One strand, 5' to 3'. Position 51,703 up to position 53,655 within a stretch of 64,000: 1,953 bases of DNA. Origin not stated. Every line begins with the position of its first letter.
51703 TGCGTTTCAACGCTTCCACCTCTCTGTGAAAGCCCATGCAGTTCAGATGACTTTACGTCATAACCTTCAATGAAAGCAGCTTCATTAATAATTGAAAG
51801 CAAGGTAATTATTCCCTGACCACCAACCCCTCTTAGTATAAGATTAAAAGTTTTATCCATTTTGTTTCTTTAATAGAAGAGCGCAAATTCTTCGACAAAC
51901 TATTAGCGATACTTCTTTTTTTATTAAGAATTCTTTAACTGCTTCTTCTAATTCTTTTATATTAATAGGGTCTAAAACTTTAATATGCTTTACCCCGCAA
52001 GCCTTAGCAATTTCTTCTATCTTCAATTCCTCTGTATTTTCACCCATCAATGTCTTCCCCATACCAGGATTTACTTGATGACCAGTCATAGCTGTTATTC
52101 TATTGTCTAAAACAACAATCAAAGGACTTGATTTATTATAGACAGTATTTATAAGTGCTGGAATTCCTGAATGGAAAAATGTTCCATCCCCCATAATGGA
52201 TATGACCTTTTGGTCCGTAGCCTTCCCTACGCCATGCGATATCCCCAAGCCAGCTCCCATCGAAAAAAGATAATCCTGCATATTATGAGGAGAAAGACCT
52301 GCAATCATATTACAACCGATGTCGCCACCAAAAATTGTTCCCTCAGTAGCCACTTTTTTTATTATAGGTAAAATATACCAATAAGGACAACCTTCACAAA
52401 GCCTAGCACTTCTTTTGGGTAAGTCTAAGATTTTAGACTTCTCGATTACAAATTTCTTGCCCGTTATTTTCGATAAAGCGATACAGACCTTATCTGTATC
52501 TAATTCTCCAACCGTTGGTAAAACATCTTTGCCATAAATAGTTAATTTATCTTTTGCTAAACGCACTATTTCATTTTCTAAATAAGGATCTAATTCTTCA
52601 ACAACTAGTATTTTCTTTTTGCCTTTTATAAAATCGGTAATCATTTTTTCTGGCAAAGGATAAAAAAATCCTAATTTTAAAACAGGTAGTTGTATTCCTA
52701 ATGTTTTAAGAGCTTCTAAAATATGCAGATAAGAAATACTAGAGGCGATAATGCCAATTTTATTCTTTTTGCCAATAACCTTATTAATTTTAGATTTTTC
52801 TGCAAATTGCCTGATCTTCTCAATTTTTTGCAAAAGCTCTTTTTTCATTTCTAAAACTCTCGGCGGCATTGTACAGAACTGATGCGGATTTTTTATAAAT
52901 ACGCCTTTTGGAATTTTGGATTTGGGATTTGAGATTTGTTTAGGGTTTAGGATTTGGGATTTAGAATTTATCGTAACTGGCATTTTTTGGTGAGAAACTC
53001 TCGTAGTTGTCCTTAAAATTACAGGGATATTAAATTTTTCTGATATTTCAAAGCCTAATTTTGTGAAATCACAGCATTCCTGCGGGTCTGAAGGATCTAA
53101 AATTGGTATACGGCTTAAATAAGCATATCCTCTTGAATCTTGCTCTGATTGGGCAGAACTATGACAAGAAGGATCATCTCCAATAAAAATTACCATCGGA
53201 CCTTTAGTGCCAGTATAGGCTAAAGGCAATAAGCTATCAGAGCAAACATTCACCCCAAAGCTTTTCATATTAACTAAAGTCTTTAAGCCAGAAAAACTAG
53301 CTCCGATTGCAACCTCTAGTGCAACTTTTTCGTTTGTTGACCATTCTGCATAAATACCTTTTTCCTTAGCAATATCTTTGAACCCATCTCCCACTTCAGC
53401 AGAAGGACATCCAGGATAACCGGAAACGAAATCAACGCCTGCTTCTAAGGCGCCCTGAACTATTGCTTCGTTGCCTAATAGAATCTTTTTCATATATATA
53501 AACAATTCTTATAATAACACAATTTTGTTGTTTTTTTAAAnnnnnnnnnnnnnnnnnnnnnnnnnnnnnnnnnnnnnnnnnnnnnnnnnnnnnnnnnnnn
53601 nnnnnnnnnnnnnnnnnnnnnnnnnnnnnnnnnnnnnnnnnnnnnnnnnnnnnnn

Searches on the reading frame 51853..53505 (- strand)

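Call 32: search_protein_families(library=pfam, proteins=[window:51853-53505:-], max_evalue=0.00001)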
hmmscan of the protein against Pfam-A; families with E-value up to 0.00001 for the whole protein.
window:51853-53505:- (550 aa): 2 families
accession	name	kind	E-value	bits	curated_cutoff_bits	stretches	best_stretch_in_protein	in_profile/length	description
PF02775.26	TPP_enzyme_C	-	4.1e-25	88.8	21.9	1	395-536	1-150/151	Thiamine pyrophosphate enzyme, C-terminal TPP binding domain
PF01855.24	POR_N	-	1.1e-14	55.2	27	1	18-233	2-224/231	Pyruvate flavodoxin/ferredoxin oxidoreductase, thiamine diP-bdg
